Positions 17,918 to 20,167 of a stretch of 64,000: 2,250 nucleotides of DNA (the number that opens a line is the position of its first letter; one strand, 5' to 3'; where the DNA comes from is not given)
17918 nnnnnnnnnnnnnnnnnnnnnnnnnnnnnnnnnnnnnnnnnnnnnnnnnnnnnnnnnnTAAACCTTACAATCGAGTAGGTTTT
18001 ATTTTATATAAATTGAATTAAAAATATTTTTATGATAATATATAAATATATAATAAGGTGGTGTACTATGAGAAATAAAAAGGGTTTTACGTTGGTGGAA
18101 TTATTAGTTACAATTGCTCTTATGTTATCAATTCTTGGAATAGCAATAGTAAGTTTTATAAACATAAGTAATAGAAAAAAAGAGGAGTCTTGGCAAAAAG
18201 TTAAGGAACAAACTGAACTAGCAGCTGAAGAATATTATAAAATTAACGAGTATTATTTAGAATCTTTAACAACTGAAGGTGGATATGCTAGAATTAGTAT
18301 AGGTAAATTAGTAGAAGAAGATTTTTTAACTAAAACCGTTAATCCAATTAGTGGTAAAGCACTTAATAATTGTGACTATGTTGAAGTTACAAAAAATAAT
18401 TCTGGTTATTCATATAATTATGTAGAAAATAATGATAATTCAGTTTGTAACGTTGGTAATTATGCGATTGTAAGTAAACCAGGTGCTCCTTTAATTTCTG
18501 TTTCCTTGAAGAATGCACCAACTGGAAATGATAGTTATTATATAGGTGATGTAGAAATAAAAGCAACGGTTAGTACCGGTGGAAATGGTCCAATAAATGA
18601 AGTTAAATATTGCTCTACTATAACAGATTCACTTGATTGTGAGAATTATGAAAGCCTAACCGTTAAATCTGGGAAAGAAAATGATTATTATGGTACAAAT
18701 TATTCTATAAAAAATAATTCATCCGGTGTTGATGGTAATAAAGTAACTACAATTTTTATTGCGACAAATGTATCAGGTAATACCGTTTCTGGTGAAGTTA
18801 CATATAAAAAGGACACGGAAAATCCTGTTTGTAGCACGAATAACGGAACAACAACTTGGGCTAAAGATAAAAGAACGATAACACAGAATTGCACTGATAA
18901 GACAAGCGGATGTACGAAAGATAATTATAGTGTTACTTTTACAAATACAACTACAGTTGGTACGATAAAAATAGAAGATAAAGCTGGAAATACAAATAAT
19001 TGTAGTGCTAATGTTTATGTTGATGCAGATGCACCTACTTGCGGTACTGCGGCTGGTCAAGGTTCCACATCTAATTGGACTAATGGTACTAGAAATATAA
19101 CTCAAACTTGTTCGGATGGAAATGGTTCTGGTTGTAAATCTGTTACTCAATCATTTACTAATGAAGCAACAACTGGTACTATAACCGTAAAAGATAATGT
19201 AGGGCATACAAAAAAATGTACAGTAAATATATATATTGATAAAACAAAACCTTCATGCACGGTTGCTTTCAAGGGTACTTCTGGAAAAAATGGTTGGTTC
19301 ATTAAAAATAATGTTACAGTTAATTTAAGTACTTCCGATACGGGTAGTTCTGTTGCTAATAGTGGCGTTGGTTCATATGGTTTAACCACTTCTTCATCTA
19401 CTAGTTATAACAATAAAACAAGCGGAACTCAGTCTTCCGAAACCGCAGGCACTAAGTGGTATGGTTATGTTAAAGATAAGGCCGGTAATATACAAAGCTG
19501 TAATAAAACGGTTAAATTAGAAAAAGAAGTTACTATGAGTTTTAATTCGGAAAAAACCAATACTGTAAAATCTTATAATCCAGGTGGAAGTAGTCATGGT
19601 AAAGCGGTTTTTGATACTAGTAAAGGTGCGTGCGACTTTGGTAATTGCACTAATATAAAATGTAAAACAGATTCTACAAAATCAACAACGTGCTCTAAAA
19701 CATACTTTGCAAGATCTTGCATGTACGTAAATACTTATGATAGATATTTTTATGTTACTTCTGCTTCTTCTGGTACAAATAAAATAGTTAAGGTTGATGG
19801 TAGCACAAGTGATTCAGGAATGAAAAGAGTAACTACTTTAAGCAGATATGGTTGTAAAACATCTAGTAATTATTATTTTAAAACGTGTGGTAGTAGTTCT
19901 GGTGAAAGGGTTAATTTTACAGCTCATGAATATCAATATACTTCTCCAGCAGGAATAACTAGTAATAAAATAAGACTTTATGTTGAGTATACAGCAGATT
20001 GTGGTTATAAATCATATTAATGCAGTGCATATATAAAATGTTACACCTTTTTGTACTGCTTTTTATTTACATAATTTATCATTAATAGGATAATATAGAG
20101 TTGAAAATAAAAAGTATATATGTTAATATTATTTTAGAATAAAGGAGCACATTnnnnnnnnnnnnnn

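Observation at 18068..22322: Two tandem giant modular type IV pilins carrying Cys-rich Ig/HYR-like repeat modules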

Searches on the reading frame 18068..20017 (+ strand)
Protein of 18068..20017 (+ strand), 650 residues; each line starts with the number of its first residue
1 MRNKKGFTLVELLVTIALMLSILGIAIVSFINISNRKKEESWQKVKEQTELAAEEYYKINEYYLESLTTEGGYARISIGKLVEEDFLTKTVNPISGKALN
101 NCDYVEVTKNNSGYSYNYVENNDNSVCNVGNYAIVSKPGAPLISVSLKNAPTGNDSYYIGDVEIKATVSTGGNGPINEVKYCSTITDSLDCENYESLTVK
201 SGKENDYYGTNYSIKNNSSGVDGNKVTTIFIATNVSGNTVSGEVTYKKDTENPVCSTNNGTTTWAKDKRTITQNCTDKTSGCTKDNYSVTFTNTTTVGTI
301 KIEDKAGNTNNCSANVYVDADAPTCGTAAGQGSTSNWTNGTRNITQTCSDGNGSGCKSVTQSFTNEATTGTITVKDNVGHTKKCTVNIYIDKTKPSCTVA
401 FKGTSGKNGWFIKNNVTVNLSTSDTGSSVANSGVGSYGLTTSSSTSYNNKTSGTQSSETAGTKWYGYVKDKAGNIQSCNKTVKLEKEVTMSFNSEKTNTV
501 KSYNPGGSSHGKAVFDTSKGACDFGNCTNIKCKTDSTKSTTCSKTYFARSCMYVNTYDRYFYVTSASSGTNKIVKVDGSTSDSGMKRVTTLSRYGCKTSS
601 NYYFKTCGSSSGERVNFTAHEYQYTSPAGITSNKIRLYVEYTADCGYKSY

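Call 3: search_protein_families(library=pfam, proteins=[window:18068-20017:+], max_evalue=1)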
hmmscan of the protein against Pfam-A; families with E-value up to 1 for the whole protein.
window:18068-20017:+ (650 aa): 1 family
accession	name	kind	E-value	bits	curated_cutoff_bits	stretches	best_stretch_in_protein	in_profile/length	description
PF07963.17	N_methyl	-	8e-07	28.8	21.2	1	1-26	1-26/27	Prokaryotic N-terminal methylation motif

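Call 4: search_protein_families(library=ncbifam, proteins=[window:18068-20017:+], max_evalue=1)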
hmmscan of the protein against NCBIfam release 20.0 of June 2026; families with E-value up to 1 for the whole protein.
window:18068-20017:+ (650 aa): 13 families
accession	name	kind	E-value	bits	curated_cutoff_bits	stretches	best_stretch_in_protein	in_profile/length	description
TIGR02532.1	IV_pilin_GFxxxE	domain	3.5e-05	23.4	16.3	1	4-27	1-24/24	prepilin-type N-terminal cleavage/methylation domain-containing protein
NF041013.1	T4P_ComGE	equivalog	0.00029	20.9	49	1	3-61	2-61/83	competence type IV pilus minor pilin ComGE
NF041002.1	pilin_ComGF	equivalog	0.0038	17.5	80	1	4-47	1-50/139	competence type IV pilus minor pilin ComGF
TIGR01708.2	typeII_sec_gspH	equivalog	0.0059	16.6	80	1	5-54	2-52/169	type II secretion system minor pseudopilin GspH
NF007800.0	PRK10506.1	equivalog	0.0081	16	158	1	1-38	5-42/163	prepilin peptidase-dependent protein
NF040982.1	ComGD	equivalog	0.04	14.3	70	1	4-40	1-38/139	competence type IV pilus minor pilin ComGD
NF040999.1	pilin_ComGC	equivalog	0.042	14.1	75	1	4-38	1-32/84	competence type IV pilus major pilin ComGC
NF007862.0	PRK10574.1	equivalog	0.052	13.7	138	1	1-30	1-30/145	prepilin peptidase-dependent pilin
NF007283.0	PRK09750.1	subfamily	0.06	13.5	92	0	163-197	5-39/67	hypothetical protein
TIGR01707.1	gspI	equivalog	0.11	13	44.35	1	6-39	1-30/101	type II secretion system minor pseudopilin GspI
TIGR01710.1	typeII_sec_gspG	equivalog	0.12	12.4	88.85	1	5-60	1-55/134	type II secretion system major pseudopilin GspG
NF007660.0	PRK10332.1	equivalog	0.14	12.7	86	1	2-53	6-62/107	prepilin-type N-terminal cleavage/methylation domain-containing protein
TIGR02596.1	TIGR02596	subfamily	0.15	12.1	70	1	7-30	1-24/196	Verru_Chthon cassette protein D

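Call 5: find_homologous_proteins(query=window:18068-20017:+)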
Query window:18068-20017:+ (650 aa): 395 proteins with E <= 0.001 among 8000 candidates; the best 120 are listed.
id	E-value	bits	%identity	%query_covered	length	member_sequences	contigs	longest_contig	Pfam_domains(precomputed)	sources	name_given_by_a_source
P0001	0.0e+0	1424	100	100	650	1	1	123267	PF07963.18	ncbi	-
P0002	0.0e+0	1097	77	100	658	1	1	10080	PF07963.18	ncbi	-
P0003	3.9e-248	843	62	100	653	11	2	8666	PF07963.18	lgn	-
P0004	2.7e-226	771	58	100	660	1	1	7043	PF07963.18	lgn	-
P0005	1.6e-190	653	54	99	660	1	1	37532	PF07963.18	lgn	-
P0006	1.8e-155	537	46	60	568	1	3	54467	PF07963.18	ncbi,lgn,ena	-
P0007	6.9e-137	476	57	54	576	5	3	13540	PF07963.18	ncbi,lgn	-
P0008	3.4e-134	467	58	62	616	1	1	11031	PF07963.18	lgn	-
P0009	2.6e-133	464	57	62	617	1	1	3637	PF07963.18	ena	-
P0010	1.5e-132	461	53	78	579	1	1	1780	PF07963.18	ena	-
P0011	3.7e-126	440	41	62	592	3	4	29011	PF07963.18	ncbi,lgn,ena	-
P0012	1.6e-124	435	58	62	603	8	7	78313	PF07963.18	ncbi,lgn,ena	-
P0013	2.0e-123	431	44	60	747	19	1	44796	PF07963.18,PF19077.7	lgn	-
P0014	1.9e-122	428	38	61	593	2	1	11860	-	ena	-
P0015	1.1e-118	416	33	73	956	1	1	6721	PF07963.18,PF22064.3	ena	-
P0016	1.0e-113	399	53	50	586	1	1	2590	PF07963.18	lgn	-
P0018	1.0e-109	386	39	99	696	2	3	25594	PF07963.18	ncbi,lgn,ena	-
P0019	2.0e-104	368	43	54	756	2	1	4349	PF07963.18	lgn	-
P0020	3.7e-102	361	50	61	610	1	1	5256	PF07963.18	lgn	-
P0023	2.7e-86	309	44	40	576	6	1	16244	PF07963.18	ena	-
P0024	4.4e-82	295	34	39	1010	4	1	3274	PF07963.18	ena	-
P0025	1.4e-81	293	39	30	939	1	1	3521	PF07963.18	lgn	-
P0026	1.6e-77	280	51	25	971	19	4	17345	PF07963.18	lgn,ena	-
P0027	7.1e-72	261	35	34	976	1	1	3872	PF07963.18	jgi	-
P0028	9.5e-72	261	28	74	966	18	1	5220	PF07963.18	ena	-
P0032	4.6e-66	242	38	62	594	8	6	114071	PF07963.18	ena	-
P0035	2.7e-63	233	42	51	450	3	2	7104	PF07963.18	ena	-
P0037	5.0e-60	222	45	23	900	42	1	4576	PF07963.18,PF12245.15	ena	-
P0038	1.7e-55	207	41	40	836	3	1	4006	PF07963.18,PF12245.15,PF19077.7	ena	-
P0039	3.9e-55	206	38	63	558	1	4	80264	PF07963.18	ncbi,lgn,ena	-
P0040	2.0e-54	203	45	43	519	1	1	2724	PF07963.18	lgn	-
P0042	3.0e-54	203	41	40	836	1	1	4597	PF07963.18,PF12245.15,PF19077.7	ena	-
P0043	4.5e-54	202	34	72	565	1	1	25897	PF07963.18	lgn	-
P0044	2.0e-53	200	41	40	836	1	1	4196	PF07963.18,PF12245.15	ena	-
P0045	3.3e-53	199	27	61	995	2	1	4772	PF07963.18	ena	-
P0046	5.8e-53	199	41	40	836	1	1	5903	PF07963.18,PF12245.15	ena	-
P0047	1.5e-52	197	38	61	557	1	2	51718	PF07963.18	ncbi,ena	-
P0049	6.5e-51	192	31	100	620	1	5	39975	PF07963.18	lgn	-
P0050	2.1e-50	190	31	75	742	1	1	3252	PF07963.18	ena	-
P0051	1.6e-49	187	39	50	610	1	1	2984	PF07963.18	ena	-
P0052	5.5e-49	185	27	73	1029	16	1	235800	PF07963.18,PF19077.7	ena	-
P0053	1.5e-48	184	27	74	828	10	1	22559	PF07963.18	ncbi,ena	-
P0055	3.6e-48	183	39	61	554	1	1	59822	PF07963.18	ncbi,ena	-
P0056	7.0e-48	182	35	37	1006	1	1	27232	PF07963.18,PF19077.7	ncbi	-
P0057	8.7e-48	181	39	50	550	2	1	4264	PF07963.18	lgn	-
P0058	1.0e-47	181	28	75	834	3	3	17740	PF07963.18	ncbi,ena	-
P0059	1.0e-47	181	27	75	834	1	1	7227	PF07963.18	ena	-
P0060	1.5e-47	181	30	75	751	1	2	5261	PF07963.18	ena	-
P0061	2.3e-47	180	30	74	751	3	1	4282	PF07963.18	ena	-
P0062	4.0e-47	179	39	50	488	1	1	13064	PF07963.18,PF24893.1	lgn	-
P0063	1.7e-45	174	32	75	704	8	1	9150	PF07963.18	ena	-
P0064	3.4e-45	173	43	50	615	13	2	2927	PF07963.18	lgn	-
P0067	6.8e-45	172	27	76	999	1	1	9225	PF07963.18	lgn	-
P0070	1.1e-43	168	34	63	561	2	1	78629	PF07963.18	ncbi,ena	-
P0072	2.0e-43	167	32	79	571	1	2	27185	PF07963.18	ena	-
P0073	2.0e-43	167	34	61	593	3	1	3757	PF07963.18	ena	-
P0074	7.6e-43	165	31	75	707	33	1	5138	PF07963.18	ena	-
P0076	2.4e-42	163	38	28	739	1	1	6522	PF07963.18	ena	-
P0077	3.0e-42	163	38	50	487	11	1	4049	PF07963.18,PF24893.1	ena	-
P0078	3.7e-42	163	41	38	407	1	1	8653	PF07963.18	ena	-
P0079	3.9e-42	163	47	30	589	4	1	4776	PF07963.18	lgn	-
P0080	5.4e-42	162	44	38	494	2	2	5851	PF07963.18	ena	-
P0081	2.9e-41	160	38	28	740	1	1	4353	PF07963.18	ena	-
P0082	8.4e-41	158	35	52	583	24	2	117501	PF07963.18,PF13750.13,PF12245.15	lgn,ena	-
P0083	5.9e-40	156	30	74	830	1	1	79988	PF07963.18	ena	-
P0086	1.4e-39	154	48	28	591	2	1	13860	PF07963.18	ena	-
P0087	2.8e-39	153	36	51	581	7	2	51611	PF07963.18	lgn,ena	-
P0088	2.9e-39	153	36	50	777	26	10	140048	PF07963.18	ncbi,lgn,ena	-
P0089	3.6e-39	153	28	74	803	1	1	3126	PF07963.18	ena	-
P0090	4.3e-39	153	45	32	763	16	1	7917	PF07963.18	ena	-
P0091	5.1e-39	152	44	38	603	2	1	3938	PF07963.18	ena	-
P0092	8.5e-39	152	32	74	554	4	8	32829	PF07963.18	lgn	-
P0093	3.3e-38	150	26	74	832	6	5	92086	PF07963.18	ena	-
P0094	4.8e-38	149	37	50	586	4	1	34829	PF07963.18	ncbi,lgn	-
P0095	6.2e-38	149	53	24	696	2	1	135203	PF07963.18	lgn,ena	-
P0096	6.3e-38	149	30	74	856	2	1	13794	PF07963.18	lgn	-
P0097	6.8e-38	149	35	51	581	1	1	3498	PF07963.18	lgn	-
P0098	1.4e-37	148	36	51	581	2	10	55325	PF07963.18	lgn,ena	-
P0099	1.5e-37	148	53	22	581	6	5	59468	PF07963.18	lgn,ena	-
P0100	1.6e-37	148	42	39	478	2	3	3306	PF07963.18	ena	-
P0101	1.6e-37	147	36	51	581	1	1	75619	PF07963.18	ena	-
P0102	1.7e-37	147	36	51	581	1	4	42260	PF07963.18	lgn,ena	-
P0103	1.7e-37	147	36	51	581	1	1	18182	PF07963.18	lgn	-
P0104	1.8e-37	147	35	51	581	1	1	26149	PF07963.18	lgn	-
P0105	2.2e-37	147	27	74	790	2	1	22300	PF07963.18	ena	-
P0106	2.3e-37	147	36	51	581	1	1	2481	PF07963.18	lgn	-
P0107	2.7e-37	147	35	51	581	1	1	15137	PF07963.18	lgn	-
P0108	2.7e-37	147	35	51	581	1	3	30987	PF07963.18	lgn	-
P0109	2.7e-37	147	35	51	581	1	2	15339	PF07963.18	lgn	-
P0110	2.9e-37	147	35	51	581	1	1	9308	PF07963.18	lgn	-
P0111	3.0e-37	147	35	51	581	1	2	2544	PF07963.18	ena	-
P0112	3.2e-37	147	35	51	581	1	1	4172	PF07963.18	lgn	-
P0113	3.2e-37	147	35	51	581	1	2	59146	PF07963.18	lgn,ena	-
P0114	3.7e-37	146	52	22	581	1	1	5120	PF07963.18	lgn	-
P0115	3.8e-37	146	35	51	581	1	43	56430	PF07963.18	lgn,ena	-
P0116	3.8e-37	146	35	51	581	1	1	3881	PF07963.18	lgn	-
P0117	4.3e-37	146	36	51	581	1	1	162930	PF07963.18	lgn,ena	-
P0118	4.4e-37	146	36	40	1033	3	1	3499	PF07963.18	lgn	-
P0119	5.1e-37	146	35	51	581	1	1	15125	PF07963.18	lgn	-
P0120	5.2e-37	146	35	51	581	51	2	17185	PF07963.18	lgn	-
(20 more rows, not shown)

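Call 7: find_encoding_contigs(protein=P0001, flank=10000, max_places=3)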
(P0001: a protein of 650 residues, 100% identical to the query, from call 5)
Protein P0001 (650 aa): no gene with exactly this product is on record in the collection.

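Call 10: find_encoding_contigs(protein=P0002, flank=10000, max_places=3)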
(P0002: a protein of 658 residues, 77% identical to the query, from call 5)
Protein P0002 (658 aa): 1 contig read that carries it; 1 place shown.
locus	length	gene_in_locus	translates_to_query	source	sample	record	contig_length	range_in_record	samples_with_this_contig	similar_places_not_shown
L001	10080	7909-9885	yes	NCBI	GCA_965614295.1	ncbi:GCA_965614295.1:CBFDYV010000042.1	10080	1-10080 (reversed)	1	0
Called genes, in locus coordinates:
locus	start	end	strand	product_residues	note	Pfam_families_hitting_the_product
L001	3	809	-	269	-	?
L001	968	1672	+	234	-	PF20260:PUA_4, PF04452:Methyltrans_RNA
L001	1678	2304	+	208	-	-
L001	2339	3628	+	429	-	PF00919:UPF0004, PF04055:Radical_SAM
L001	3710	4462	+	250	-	PF17761:DUF1016_N, PF06250:YhcG_C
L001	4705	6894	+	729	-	PF23139:OB_YrrC, PF14490:HHH_RecD2, PF13086:AAA_11 (weak), PF13245:AAA_19, PF13604:AAA_30, PF01443:Viral_helicase1 (faint), PF18335:SH3_13, PF13538:UvrD_C_2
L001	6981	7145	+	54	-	-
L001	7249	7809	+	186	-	PF03729:DUF308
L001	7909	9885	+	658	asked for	PF07963:N_methyl (weak)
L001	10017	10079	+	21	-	?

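Call 35: find_encoding_contigs(protein=P0006, flank=10000, max_places=2)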
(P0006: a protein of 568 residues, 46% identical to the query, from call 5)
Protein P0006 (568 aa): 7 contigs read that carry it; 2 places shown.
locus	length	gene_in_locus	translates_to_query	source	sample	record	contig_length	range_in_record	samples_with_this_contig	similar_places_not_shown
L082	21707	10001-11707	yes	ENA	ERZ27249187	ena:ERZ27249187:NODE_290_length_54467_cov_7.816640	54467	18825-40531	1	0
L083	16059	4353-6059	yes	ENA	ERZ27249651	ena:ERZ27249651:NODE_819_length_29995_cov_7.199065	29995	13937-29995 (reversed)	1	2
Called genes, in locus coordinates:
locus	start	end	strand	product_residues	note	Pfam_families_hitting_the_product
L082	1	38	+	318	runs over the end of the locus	PF01368:DHH, PF02272:DHHA1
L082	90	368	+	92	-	-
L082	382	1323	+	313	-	PF03690:MYG1_exonuc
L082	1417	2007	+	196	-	PF01926:MMR_HSR1, PF03193:RsgA_GTPase (faint)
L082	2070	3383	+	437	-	PF00009:GTP_EFTU, PF01926:MMR_HSR1, PF02421:FeoB_N, PF04548:AIG1 (weak), PF00009:GTP_EFTU, PF01926:MMR_HSR1, PF02421:FeoB_N, PF14714:KH_dom-like, +8 more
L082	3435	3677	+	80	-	PF14069:SpoVIF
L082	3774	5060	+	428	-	PF14317:YcxB (weak)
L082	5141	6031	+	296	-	PF17761:DUF1016_N, PF06250:YhcG_C, PF13588:HSDR_N_2 (weak)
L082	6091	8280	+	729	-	PF23139:OB_YrrC, PF14490:HHH_RecD2, PF02562:PhoH (faint), PF13086:AAA_11 (weak), PF13245:AAA_19, PF13604:AAA_30, PF18335:SH3_13, PF13538:UvrD_C_2, +1 more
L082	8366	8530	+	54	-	-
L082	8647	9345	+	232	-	-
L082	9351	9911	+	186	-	PF03729:DUF308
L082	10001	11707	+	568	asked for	PF07963:N_methyl (weak)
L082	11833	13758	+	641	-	PF07963:N_methyl (weak), PF19030:TSP1_ADAMTS (weak)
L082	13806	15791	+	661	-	PF07963:N_methyl (weak)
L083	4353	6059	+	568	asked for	PF07963:N_methyl (weak)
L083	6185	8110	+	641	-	PF07963:N_methyl (weak), PF19030:TSP1_ADAMTS (weak)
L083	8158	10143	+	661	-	PF07963:N_methyl (weak)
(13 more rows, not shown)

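Call 40: search_protein_families(library=pfam, alignment_id=A2, max_evalue=0.01)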
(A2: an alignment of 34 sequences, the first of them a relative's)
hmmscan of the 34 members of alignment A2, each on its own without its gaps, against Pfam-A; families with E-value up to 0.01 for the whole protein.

A. member 1, P0001 (650 aa): 1 family
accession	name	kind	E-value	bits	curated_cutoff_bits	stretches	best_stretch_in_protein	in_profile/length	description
PF07963.17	N_methyl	-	8e-07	28.8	21.2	1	1-26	1-26/27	Prokaryotic N-terminal methylation motif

B. families by the number of members that match (of 34 scanned): 7 families
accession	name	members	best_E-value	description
PF07963.17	N_methyl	34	4.2e-08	Prokaryotic N-terminal methylation motif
PF02494.22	HYR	5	0.0012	HYR domain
PF12245.14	Big_3_2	3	0.00021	Bacterial Ig-like domain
PF19077.6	Big_13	2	5.5e-06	Bacterial Ig-like domain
PF24893.1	DUF7743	1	0.00067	Domain of unknown function (DUF7743)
PF23034.1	DUF7035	1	0.0017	Domain of unknown function (DUF7035)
PF13750.12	Big_3_3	1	0.0023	Bacterial Ig-like domain (group 3)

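Call 42: predict_structure(alignment_id=A2)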
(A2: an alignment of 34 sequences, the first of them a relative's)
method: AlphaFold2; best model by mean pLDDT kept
length: 650 residues; sequences in the alignment: 34
mean_pLDDT: 86.1   pTM: 0.54
mean pLDDT of the five models: 86.1, 84.4, 84.1, 83.3, 83.2
residues with pLDDT >= 90: 327; 70-90: 267; 50-70: 44; < 50: 12
segments of 3 or more residues with pLDDT < 50: 1-4, 215-219
pLDDT, mean of each block of 10 residues (from residue 1): 49 74 73 79 87 85 72 83 80 79 84 84 60 81 80 72 83 85 71 82 82 48 77 86 82 91 94 90 91 94 89 94 91 76 92 92 92 95 93 94 95 96 87 94 93 96 96 95 97 96 89 92 93 94 95 91 96 92 93 83 89 85 96 96 83
secondary structure, 60 per line:
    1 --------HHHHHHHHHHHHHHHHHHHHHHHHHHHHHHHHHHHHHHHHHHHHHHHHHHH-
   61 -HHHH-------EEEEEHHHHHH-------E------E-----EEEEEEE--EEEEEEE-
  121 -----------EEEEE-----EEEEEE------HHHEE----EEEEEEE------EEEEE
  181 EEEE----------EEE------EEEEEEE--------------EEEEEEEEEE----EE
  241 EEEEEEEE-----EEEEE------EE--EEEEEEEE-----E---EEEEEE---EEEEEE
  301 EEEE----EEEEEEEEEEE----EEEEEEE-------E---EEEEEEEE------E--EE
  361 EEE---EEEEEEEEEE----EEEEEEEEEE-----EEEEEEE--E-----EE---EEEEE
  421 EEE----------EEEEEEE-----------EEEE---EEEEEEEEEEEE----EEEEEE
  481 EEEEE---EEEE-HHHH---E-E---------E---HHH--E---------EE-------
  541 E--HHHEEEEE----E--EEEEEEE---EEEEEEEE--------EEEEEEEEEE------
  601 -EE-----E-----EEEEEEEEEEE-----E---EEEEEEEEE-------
elements in order: H9-59 H62-65 E73-77 H78-83 E104-110 E113-119 E132-136 E142-147 E163-169 E176-184 E195-197 E204-210 E225-234 E239-248 E254-258 E269-276 E286-291 E295-304 E309-319 E324-330 E342-349 E359-363 E367-376 E381-390 E396-402 E416-423 E434-440 E452-455 E459-470 E475-485 E489-492 H494-497 E547-551 E559-565 E569-576 E585-594 E615-625 E635-643
